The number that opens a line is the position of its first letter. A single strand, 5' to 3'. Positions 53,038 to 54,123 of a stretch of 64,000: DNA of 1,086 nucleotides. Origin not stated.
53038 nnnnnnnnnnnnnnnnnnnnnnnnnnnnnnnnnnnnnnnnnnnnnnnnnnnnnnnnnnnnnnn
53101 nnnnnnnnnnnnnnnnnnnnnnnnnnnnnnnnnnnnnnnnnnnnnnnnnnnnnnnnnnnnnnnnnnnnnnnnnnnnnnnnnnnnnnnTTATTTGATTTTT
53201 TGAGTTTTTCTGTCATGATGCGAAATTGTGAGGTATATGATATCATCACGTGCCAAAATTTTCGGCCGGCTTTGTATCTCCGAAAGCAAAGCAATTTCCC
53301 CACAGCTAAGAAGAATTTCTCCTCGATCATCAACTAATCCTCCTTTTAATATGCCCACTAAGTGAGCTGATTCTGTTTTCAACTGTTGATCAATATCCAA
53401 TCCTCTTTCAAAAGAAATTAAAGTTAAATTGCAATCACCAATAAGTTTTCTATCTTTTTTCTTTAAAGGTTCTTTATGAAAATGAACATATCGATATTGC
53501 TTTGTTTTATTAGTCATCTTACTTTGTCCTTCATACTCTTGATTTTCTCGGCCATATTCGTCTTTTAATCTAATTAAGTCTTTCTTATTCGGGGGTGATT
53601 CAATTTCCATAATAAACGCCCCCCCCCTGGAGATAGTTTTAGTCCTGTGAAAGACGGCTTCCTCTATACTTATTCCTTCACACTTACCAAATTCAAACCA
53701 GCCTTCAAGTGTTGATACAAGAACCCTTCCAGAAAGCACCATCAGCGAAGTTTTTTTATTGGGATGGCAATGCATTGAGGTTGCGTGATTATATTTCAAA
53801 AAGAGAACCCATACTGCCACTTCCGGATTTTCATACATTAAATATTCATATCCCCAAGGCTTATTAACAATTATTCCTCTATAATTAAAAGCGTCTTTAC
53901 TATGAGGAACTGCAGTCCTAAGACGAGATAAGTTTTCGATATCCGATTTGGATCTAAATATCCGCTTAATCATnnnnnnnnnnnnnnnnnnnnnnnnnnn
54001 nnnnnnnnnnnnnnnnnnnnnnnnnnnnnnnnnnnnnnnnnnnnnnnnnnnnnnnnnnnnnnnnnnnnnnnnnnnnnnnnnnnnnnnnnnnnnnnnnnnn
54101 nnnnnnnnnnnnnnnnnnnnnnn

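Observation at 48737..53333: Ldh_2 2-hydroxyacid dehydrogenase, ALS-like TPP enzyme and HAD phosphatase: a candidate non-sugar substituent pathway inside the glycan island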

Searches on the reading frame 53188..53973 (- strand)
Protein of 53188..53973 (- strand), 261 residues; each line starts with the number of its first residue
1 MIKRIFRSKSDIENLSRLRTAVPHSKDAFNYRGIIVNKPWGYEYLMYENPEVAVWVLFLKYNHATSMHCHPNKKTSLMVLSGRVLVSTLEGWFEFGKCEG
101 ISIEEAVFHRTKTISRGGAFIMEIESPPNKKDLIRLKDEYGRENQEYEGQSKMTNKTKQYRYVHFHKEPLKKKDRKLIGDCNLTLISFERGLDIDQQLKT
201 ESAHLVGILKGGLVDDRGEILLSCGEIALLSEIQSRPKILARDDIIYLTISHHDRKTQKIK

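Call 3: search_protein_families(library=pfam, proteins=[window:53188-53973:-], max_evalue=0.001)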
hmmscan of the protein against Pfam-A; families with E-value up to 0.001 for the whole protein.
window:53188-53973:- (261 aa): 0 families

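Call 4: search_protein_families(library=ncbifam, proteins=[window:53188-53973:-], max_evalue=0.001)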
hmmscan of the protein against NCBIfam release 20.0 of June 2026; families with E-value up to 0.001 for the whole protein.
window:53188-53973:- (261 aa): 0 families

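Call 31: search_protein_families(library=pfam, proteins=[window:53188-53973:-], max_evalue=10)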
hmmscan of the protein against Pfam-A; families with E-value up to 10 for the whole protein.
window:53188-53973:- (261 aa): 2 families
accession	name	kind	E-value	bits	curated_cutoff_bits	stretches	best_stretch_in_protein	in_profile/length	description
PF07847.18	PCO_ADO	-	0.026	14.4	27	1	46-89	38-81/201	PCO_ADO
PF01050.24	MannoseP_isomer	-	0.047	14.3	23.6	1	36-127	12-103/116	Mannose-6-phosphate isomerase C-terminal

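Call 41: find_homologous_proteins(query=window:53188-53973:-, max_evalue=0.00001)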
Query window:53188-53973:- (261 aa): 640 proteins with E <= 0.00001 among 877 candidates; the best 120 are listed.
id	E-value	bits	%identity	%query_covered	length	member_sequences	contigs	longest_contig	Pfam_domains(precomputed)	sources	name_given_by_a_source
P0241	3.5e-172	589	100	100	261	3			-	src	-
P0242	2.1e-121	422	71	98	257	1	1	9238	-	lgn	-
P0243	4.4e-97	343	58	99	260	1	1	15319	-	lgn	-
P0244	1.0e-94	335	59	98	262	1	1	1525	-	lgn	-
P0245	3.8e-92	327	57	96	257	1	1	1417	-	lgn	-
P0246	9.3e-92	325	56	99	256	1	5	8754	-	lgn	-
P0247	1.2e-90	322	58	96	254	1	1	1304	-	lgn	-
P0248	1.3e-90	322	57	98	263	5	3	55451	-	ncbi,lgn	-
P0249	1.6e-90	321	57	96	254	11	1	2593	-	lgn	-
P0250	2.6e-90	321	58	98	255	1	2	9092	-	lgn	-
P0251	7.2e-90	319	55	97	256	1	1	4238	-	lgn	-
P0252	8.5e-90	319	59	96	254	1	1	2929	-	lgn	-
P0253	1.1e-89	319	58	96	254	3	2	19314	-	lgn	-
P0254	2.2e-89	318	58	96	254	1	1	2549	-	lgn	-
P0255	5.3e-89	316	56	97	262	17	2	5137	PF07883.18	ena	-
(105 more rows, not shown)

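Call 42: search_solved_structures(query=window:53188-53973:-, max_evalue=10)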
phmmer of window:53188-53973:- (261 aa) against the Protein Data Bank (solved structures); distinct sequences matched with E-value up to 10: 5.
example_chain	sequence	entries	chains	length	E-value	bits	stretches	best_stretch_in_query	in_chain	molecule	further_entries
9u8n_A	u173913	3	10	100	0.14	15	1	45-109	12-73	Cupin type-2 domain-containing protein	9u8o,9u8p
3eqe_A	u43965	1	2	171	1.1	12.1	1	35-94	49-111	Putative cystein dioxygenase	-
4qm8_A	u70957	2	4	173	1.1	12.1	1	35-94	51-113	Cysteine dioxygenase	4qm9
1x4e_A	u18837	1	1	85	1.3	11.9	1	117-169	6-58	RNA binding motif, single-stranded interacting protein 2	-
6ic4_I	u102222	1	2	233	2.1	11.2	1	203-253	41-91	ABC transporter ATP-binding protein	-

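Call 53: predict_structure(alignment_id=A2)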
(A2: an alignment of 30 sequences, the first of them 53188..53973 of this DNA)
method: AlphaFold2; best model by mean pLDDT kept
length: 261 residues; sequences in the alignment: 30
mean_pLDDT: 89.3   pTM: 0.88
mean pLDDT of the five models: 89.3, 88.7, 88.5, 86.7, 84.0
residues with pLDDT >= 90: 188; 70-90: 43; 50-70: 24; < 50: 6
segments of 3 or more residues with pLDDT < 50: 256-261
pLDDT, mean of each block of 10 residues (from residue 1): 91 76 67 93 96 97 91 95 96 95 95 97 93 72 61 94 91 93 96 95 97 96 96 97 96 62 35
secondary structure, 60 per line:
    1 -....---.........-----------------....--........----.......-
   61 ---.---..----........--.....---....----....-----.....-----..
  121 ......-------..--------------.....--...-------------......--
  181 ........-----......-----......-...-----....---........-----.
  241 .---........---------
elements in order: E2-5 H9-17 E35-38 E41-48 E53-59 E74-81 E84-88 E92-95 E100-103 E109-113 E119-126 E173-178 E181-188 H194-199 E205-210 E212-214 E220-223 E227-229 H230-234 E245-252

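Call 55: fold_search(model_id=the predicted structure, library=pdb)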
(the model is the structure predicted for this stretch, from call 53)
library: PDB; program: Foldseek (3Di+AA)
matches with E <= 10: 1864; with E <= 0.001: 702
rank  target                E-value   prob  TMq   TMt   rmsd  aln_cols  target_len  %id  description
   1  3rns                  4.0e-09  1.00  0.31  0.39  15.7       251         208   15  Cupin 2 conserved barrel domain protein from Leptotrichia buccalis (released 2011-05-11)
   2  4qm9_A                6.3e-09  1.00  0.37  0.61   9.7       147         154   16  Crystal Structure of a Putative Cysteine Dioxygenase From Bacillus subtilis with Cys-bound (released 2014-11-19)
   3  5hi0                  7.8e-09  1.00  0.39  0.28  17.4       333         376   11  The Substrate Binding Mode and Chemical Basis of a Reaction Specificity Switch in Oxalate Decarboxylase (released 2016-04-06)
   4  3eqe_B                1.4e-08  1.00  0.36  0.60  11.2       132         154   18  Crystal structure of the YubC protein from Bacillus subtilis. Northeast Structural Genomics Consortium target SR112. (released 2008-10-14)
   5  1j58                  1.5e-08  1.00  0.40  0.30  17.2       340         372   11  Crystal Structure of Oxalate Decarboxylase (released 2002-07-03)
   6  4met_A                1.8e-08  1.00  0.38  0.28  17.5       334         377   10  Assigning the EPR Fine Structure Parameters of the Mn(II) Centers in Bacillus subtilis Oxalate Decarboxylase by Site-D (released 2014-03-05)
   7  4qm9_B                1.9e-08  1.00  0.36  0.62   1.9       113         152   19  Crystal Structure of a Putative Cysteine Dioxygenase From Bacillus subtilis with Cys-bound (released 2014-11-19)
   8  5vg3_B                2.2e-08  1.00  0.40  0.29  17.6       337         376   11  Structure of Oxalate Decarboxylase from Bacillus subtilis at pH 4.6 (released 2017-10-18)
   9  3eqe_A                2.7e-08  1.00  0.36  0.59  11.3       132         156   18  Crystal structure of the YubC protein from Bacillus subtilis. Northeast Structural Genomics Consortium target SR112. (released 2008-10-14)
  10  6l9i_A                3.6e-08  1.00  0.39  0.31  14.7       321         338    9  Crystal Structure of Lactobacillus farciminis Oxalate Decarboxylase Formate Complex (released 2021-01-20)
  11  2uy8                  4.5e-08  1.00  0.40  0.29  17.8       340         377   10  R92A mutant of Bacillus subtilis Oxalate Decarboxylase OxdC (released 2007-08-21)
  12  2uy9                  4.5e-08  1.00  0.35  0.25  18.9       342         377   10  E162A mutant of Bacillus subtilis Oxalate Decarboxylase OxdC (released 2007-08-21)
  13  6tzp                  5.2e-08  1.00  0.41  0.29  17.5       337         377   10  W96F Oxalate Decarboxylase (B. subtilis) (released 2021-02-17)
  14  6ufi                  5.9e-08  1.00  0.36  0.26  18.9       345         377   10  W96Y Oxalate Decarboxylase (Bacillus subtilis) (released 2020-09-30)
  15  5vg3_A                6.5e-08  1.00  0.40  0.29  17.6       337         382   11  Structure of Oxalate Decarboxylase from Bacillus subtilis at pH 4.6 (released 2017-10-18)
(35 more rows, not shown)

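Call 58: find_related_loci(query=A2, collection=metagenome_contigs, flank=10000)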
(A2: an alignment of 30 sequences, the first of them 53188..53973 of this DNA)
Query A2 (261 aa) in metagenome_contigs; peptide patterns used: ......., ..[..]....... (x = any residue, [..] = any of these).
599 stretches matched a pattern (row limit reached: there are more); 572 encode a relative of the query (tblastn E <= 1e-3); the best 80 are kept; 80 distinct loci.
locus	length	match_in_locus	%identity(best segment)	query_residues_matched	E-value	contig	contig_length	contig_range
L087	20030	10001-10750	56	2-252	2e-92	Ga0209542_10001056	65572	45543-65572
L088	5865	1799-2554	56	1-252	2e-92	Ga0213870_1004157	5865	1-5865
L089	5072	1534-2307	53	1-258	1e-89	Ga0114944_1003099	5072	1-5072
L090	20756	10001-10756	54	1-252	1e-88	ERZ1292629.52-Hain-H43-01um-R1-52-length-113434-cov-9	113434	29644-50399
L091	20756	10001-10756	54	1-252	2e-88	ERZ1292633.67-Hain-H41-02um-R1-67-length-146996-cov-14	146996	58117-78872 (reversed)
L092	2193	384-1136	54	1-251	7e-90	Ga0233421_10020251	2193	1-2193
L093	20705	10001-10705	48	1-252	9e-74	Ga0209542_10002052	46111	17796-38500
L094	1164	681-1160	60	1-160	1e-69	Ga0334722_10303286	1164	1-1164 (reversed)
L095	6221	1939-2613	48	1-227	4e-65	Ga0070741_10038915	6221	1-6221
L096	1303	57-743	46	1-228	4e-67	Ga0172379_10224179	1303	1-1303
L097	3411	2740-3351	49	1-205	2e-62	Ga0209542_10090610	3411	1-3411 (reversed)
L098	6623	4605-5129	54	1-173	2e-62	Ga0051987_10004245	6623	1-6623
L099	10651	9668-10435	40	1-255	6e-62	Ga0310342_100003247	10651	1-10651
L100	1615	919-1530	49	1-205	8e-65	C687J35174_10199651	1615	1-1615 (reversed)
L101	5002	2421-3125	41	1-234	4e-61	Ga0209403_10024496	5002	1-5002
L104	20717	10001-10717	40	1-238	1e-58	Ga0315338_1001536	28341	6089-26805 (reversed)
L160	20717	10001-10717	38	2-239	4e-45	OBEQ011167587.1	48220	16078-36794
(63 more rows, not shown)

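Call 63: search_protein_families(library=pfam, proteins=[L160:9047-9985:+, L160:10778-11881:+, L160:12516-13403:+, L160:13376-14290:+, L160:6974-8524:+, L160:5973-6977:+, L160:5004-5957:+, L160:4111-5037:+, L104:15099-15776:+, L104:15846-16697:+], max_evalue=0.0001)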
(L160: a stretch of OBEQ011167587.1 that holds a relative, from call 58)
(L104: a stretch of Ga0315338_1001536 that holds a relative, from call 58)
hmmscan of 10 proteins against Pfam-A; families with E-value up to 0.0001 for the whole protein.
L160:9047-9985:+ (312 aa): 3 families
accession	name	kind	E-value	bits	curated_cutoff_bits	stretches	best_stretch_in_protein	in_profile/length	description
PF01370.27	Epimerase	-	1.4e-56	192.1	20.9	1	7-238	1-240/240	NAD dependent epimerase/dehydratase family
PF16363.11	GDP_Man_Dehyd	-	1.7e-22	80.7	27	1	38-299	57-331/332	GDP-mannose 4,6 dehydratase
PF04321.23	RmlD_sub_bind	-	8e-07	28.9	27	1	6-68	2-63/287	RmlD substrate binding domain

L160:10778-11881:+ (367 aa): 2 families
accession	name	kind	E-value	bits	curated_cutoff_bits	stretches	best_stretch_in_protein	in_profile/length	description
PF13378.12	MR_MLE_C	-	1e-65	222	29.4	1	146-359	2-218/219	Enolase C-terminal domain-like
PF02746.21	MR_MLE_N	-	2.3e-18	66.9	22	1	6-123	2-117/117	Mandelate racemase / muconate lactonizing enzyme, N-terminal domain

L160:12516-13403:+ (295 aa): 2 families
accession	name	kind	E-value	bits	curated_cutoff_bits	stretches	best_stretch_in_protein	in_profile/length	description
PF00676.26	E1_dh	-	1.3e-15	57.6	22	1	54-215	29-197/300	Dehydrogenase E1 component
PF02775.26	TPP_enzyme_C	-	7.4e-09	36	21.9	1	122-186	24-87/151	Thiamine pyrophosphate enzyme, C-terminal TPP binding domain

L160:13376-14290:+ (304 aa): 2 families
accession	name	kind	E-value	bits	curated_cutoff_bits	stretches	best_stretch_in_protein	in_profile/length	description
PF02779.29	Transket_pyr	-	1.7e-13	51.1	27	1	56-166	61-171/174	Transketolase, pyrimidine binding domain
PF02780.25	Transketolase_C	-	7e-07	29.6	25.9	1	178-272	7-104/124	Transketolase, C-terminal domain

L160:6974-8524:+ (516 aa): 2 families
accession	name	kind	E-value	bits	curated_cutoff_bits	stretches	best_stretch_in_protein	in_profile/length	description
PF02310.24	B12-binding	-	3.5e-17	62.8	32.1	1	38-161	5-120/121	B12 binding domain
PF04055.27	Radical_SAM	-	1.2e-15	58.5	29.5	1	237-409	3-165/166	Radical SAM superfamily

L160:5973-6977:+ (334 aa): 2 families
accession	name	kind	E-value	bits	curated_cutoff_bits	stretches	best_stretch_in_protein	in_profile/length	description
PF08544.19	GHMP_kinases_C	-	2.7e-13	50.6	21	1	234-308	7-82/85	GHMP kinases C terminal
PF00288.32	GHMP_kinases_N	-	7.8e-13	48.9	22.3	1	77-157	9-87/87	GHMP kinases N terminal domain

L160:5004-5957:+ (317 aa): 6 families
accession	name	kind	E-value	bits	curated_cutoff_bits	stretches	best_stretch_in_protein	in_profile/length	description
PF01370.27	Epimerase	-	2e-31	109.7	20.9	1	10-239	1-240/240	NAD dependent epimerase/dehydratase family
PF16363.11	GDP_Man_Dehyd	-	1.2e-14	55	27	1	11-225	1-237/332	GDP-mannose 4,6 dehydratase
PF04321.23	RmlD_sub_bind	-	1.4e-13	51.1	27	1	8-179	1-156/287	RmlD substrate binding domain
PF01073.25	3Beta_HSD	-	4.8e-07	29.5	22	1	11-165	1-162/280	3-beta hydroxysteroid dehydrogenase/isomerase family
PF02719.21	Polysacc_synt_2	-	7.5e-07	29.1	20.2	0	10-109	1-111/293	Polysaccharide biosynthesis protein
PF07993.18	NAD_binding_4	-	1.9e-05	24.4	20.1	0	12-176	1-209/258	Male sterility protein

L160:4111-5037:+ (308 aa): 3 families
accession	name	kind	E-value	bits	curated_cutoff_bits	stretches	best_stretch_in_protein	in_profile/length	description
PF01370.27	Epimerase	-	1.5e-60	205.1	20.9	1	3-234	1-240/240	NAD dependent epimerase/dehydratase family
PF16363.11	GDP_Man_Dehyd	-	1.1e-17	64.9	27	1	34-244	57-258/332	GDP-mannose 4,6 dehydratase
PF04321.23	RmlD_sub_bind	-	2.2e-07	30.7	27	1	1-60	1-59/287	RmlD substrate binding domain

L104:15099-15776:+ (225 aa): 4 families
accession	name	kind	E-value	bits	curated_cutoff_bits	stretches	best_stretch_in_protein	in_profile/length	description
PF08241.18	Methyltransf_11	-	3.1e-10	41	21.2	1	77-162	1-86/95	Methyltransferase domain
PF13649.12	Methyltransf_25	-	1.1e-09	39.3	27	1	76-162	1-92/97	Methyltransferase domain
PF13847.12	Methyltransf_31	-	7.2e-08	32.7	27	1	72-181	3-119/145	Methyltransferase domain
PF08242.18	Methyltransf_12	-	1.6e-05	26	30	1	77-158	1-87/98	Methyltransferase domain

L104:15846-16697:+ (283 aa): 0 families
